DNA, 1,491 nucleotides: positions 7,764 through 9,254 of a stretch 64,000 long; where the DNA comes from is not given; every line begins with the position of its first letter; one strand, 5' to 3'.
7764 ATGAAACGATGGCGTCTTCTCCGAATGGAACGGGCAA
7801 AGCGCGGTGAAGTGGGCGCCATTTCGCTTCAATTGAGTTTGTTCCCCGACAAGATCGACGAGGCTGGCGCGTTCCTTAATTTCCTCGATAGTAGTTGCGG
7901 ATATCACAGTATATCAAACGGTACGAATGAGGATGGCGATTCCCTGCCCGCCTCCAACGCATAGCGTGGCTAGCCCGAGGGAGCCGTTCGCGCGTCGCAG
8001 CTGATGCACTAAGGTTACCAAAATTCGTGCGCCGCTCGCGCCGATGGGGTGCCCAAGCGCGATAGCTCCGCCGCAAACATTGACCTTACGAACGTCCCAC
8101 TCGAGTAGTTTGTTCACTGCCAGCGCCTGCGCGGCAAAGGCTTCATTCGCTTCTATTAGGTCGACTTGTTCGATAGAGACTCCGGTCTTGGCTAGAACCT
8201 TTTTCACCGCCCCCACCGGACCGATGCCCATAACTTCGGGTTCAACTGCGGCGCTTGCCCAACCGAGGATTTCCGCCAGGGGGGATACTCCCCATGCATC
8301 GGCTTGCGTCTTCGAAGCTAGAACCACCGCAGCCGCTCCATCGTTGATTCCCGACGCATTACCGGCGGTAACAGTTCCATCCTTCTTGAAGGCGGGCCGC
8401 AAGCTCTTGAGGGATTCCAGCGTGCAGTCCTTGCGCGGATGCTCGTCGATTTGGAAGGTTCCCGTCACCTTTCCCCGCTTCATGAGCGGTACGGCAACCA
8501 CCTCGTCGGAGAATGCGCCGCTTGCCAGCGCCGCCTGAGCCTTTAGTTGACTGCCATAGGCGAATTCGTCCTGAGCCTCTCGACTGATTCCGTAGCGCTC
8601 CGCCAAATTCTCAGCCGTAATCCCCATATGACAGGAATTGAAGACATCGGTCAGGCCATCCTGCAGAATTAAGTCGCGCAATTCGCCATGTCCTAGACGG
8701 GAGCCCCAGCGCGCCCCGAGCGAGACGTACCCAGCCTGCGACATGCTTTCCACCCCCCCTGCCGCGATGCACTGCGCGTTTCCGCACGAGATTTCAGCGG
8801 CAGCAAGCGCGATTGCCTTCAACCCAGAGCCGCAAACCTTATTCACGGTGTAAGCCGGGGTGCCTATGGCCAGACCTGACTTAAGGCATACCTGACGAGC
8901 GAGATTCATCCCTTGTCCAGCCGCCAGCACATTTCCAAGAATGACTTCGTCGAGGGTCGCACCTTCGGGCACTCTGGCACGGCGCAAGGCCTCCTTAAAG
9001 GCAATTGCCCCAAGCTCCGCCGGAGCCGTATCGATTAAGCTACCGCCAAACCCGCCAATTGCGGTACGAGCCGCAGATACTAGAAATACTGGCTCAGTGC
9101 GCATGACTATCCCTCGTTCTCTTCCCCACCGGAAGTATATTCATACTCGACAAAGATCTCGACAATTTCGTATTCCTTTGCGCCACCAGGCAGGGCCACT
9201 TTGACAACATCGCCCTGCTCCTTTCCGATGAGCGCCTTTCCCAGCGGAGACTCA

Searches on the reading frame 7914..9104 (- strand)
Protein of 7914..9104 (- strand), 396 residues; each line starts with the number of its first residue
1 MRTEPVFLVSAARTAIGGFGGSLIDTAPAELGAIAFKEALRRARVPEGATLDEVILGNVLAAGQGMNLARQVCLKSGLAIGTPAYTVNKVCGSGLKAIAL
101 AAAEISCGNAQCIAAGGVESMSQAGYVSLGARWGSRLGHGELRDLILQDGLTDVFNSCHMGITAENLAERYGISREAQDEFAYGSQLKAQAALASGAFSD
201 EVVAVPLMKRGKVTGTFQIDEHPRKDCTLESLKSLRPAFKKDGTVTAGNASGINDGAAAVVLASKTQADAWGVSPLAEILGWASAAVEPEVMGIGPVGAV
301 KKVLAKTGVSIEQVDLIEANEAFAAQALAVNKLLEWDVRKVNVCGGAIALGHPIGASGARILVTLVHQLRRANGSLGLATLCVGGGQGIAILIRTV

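Call 15: search_protein_families(library=pfam, proteins=[window:7914-9104:-])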
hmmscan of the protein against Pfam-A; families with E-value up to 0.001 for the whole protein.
window:7914-9104:- (396 aa): 3 families
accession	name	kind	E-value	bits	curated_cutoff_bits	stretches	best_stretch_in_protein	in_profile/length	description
PF00108.29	Thiolase_N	-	5.6e-92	308.2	26.4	1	6-265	1-259/260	Thiolase, N-terminal domain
PF02803.24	Thiolase_C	-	8e-50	168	27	1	274-394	2-122/123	Thiolase, C-terminal domain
PF00109.32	ketoacyl-synt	-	0.00014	22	20.8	1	82-129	165-212/252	Beta-ketoacyl synthase, N-terminal domain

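Call 36: find_encoding_contigs(protein=window:7914-9104:-, flank=1000, max_places=5)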
Protein window:7914-9104:- (396 aa): 1 contig read that carries it; 1 place shown.
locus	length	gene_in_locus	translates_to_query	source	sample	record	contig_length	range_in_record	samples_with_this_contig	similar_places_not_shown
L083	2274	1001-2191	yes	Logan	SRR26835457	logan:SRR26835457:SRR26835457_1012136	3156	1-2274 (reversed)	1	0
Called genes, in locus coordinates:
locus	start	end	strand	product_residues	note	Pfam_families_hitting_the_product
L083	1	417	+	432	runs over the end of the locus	?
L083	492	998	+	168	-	PF03449:GreA_GreB_N, PF01272:GreA_GreB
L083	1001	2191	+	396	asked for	PF00108:Thiolase_N, PF02803:Thiolase_C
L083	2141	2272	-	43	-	?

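Call 37: list_cluster_members(proteins=[window:7914-9104:-, window:20041-21297:-, window:3741-4307:-, window:6072-7907:-, window:28468-29310:-])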
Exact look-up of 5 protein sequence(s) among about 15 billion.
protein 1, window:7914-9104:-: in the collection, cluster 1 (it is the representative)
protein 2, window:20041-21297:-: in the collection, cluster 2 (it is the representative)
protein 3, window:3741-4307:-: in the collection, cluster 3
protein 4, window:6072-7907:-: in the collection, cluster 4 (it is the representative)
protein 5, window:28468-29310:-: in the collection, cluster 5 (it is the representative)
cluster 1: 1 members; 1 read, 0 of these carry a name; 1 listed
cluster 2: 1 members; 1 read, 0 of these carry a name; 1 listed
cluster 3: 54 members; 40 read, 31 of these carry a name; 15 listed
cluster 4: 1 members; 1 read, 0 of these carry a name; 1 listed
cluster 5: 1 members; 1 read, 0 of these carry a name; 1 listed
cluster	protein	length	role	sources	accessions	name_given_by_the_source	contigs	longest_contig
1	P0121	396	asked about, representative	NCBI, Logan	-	-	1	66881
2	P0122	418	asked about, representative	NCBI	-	-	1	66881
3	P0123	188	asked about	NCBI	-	-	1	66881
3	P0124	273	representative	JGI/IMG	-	RNA polymerase primary sigma factor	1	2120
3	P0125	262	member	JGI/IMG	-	RNA polymerase primary sigma factor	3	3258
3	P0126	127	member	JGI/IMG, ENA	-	RNA polymerase primary sigma factor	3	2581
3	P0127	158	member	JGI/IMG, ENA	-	RNA polymerase primary sigma factor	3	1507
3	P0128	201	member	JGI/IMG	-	RNA polymerase primary sigma factor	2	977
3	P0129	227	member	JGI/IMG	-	RNA polymerase primary sigma factor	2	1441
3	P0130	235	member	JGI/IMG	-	RNA polymerase primary sigma factor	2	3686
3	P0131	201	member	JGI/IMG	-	RNA polymerase primary sigma factor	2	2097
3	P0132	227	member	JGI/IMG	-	RNA polymerase primary sigma factor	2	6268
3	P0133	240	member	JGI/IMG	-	RNA polymerase primary sigma factor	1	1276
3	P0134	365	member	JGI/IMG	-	RNA polymerase primary sigma factor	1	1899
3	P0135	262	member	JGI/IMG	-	RNA polymerase primary sigma factor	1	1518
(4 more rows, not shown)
